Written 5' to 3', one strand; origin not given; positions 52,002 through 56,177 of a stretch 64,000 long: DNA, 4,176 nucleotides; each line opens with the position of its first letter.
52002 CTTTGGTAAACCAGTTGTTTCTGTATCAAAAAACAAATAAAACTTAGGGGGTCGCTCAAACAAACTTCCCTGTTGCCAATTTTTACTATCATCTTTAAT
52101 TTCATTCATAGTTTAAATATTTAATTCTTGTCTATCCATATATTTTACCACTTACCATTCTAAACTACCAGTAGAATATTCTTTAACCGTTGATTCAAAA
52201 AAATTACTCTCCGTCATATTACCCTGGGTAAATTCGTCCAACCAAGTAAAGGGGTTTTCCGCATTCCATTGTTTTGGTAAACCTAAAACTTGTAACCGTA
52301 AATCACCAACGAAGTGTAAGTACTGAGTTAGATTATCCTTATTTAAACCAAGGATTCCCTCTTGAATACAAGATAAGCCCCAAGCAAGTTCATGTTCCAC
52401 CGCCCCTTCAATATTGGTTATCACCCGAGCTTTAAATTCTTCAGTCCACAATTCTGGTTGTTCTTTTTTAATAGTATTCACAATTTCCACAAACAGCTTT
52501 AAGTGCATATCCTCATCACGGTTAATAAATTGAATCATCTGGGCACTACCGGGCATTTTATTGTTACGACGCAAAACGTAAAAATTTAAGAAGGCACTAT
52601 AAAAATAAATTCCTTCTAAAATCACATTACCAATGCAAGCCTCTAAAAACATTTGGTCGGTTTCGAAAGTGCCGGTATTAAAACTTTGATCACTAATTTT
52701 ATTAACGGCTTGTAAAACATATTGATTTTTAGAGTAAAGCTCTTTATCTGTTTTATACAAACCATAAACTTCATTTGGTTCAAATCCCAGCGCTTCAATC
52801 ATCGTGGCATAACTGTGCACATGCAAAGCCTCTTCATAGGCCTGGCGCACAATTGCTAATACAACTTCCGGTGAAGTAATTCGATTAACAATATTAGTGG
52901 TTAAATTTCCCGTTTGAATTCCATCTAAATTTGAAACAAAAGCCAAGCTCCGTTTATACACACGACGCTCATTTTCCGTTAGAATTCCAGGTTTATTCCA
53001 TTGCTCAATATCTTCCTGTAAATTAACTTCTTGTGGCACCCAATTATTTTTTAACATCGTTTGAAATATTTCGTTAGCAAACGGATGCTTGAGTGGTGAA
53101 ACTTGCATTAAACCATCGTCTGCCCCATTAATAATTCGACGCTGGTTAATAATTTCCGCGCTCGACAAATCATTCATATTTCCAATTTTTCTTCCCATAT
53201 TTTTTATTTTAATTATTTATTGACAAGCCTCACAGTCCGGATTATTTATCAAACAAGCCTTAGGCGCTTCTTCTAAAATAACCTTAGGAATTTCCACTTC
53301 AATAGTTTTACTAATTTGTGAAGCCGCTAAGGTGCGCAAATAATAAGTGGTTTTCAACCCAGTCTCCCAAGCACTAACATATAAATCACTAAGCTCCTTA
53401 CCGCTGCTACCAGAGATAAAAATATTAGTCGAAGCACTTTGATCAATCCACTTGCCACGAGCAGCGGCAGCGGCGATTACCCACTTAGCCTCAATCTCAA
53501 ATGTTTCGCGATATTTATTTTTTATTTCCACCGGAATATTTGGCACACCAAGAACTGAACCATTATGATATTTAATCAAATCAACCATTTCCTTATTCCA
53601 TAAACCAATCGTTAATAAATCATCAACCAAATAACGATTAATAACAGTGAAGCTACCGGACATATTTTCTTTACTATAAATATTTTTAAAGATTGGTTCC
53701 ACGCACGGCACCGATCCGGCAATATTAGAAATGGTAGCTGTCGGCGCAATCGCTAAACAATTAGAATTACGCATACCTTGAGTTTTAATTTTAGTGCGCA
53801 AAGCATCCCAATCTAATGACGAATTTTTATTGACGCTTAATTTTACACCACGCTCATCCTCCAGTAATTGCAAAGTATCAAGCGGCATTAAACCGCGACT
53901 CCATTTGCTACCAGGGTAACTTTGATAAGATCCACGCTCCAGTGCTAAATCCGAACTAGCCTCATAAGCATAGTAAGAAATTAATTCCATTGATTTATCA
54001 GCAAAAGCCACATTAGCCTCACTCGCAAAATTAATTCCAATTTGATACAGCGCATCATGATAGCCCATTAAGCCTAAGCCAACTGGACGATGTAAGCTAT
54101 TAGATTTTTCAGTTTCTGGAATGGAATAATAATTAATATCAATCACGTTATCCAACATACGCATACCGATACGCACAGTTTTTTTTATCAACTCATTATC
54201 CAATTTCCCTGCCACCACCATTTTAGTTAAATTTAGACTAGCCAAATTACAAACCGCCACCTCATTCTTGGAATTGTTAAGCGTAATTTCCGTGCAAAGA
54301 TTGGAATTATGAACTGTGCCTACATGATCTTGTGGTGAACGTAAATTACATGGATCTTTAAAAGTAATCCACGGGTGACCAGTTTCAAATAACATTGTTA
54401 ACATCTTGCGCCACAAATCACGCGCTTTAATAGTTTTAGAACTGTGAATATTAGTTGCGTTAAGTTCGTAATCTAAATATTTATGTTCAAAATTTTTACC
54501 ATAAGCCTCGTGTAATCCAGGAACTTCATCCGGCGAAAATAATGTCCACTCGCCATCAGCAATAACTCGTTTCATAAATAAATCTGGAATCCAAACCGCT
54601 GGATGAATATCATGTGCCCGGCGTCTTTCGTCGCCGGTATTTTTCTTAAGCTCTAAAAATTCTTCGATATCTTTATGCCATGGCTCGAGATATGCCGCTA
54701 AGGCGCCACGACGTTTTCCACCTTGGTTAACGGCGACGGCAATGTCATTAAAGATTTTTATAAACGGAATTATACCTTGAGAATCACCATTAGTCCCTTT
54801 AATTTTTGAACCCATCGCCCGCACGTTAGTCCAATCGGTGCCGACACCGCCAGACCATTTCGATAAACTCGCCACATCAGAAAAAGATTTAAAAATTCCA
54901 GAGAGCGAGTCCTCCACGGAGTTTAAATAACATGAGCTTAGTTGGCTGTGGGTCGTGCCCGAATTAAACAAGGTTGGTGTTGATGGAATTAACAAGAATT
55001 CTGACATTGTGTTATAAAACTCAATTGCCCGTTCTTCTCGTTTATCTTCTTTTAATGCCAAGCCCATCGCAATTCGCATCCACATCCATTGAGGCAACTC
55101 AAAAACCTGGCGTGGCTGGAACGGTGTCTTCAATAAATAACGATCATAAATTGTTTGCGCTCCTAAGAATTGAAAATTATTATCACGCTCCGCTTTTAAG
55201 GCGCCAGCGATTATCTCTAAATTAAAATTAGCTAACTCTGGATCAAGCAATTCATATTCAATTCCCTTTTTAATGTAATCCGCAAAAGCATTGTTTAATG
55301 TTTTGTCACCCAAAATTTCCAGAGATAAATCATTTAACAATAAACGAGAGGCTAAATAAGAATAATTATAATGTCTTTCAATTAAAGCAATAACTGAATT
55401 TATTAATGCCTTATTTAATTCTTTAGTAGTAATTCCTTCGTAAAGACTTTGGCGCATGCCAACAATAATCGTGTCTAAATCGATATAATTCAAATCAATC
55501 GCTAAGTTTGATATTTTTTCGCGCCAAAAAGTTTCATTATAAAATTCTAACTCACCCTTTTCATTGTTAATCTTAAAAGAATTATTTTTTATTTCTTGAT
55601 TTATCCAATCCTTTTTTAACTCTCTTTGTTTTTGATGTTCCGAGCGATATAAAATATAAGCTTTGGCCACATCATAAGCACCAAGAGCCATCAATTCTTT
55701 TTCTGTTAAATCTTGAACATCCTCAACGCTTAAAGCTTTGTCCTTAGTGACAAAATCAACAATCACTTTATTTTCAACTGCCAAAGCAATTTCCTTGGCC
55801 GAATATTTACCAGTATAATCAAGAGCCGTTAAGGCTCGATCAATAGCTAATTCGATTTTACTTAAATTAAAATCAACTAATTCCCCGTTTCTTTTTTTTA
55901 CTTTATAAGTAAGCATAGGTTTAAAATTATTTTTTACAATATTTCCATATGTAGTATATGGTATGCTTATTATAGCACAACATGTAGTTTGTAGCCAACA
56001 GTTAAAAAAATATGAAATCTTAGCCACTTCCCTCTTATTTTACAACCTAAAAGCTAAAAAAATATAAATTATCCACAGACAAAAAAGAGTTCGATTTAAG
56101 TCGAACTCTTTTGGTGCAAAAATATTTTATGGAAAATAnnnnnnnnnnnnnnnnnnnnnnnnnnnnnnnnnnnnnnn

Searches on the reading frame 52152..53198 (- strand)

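Call 32: search_protein_families(library=pfam, proteins=[window:52152-53198:-], max_evalue=0.00001)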
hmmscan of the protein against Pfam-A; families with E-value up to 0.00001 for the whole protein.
window:52152-53198:- (348 aa): 1 family
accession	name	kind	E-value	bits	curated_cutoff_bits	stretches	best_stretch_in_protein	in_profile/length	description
PF00268.27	Ribonuc_red_sm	-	1.8e-73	247.8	33.6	1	32-316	3-281/281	Ribonucleotide reductase, small chain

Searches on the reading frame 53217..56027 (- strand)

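Call 32: search_protein_families(library=pfam, proteins=[window:53217-56027:-], max_evalue=0.00001)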
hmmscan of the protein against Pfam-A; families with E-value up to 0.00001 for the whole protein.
window:53217-56027:- (936 aa): 3 families
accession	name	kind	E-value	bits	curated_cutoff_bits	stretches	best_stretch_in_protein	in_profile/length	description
PF02867.20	Ribonuc_red_lgC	-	4.2e-195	649.8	23.9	1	364-897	1-523/523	Ribonucleotide reductase, barrel domain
PF00317.26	Ribonuc_red_lgN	-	1.2e-23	83.4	28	1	284-360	2-76/77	Ribonucleotide reductase, all-alpha domain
PF03477.21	ATP-cone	-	1.6e-22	80.3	25.8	1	42-132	2-87/88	ATP cone domain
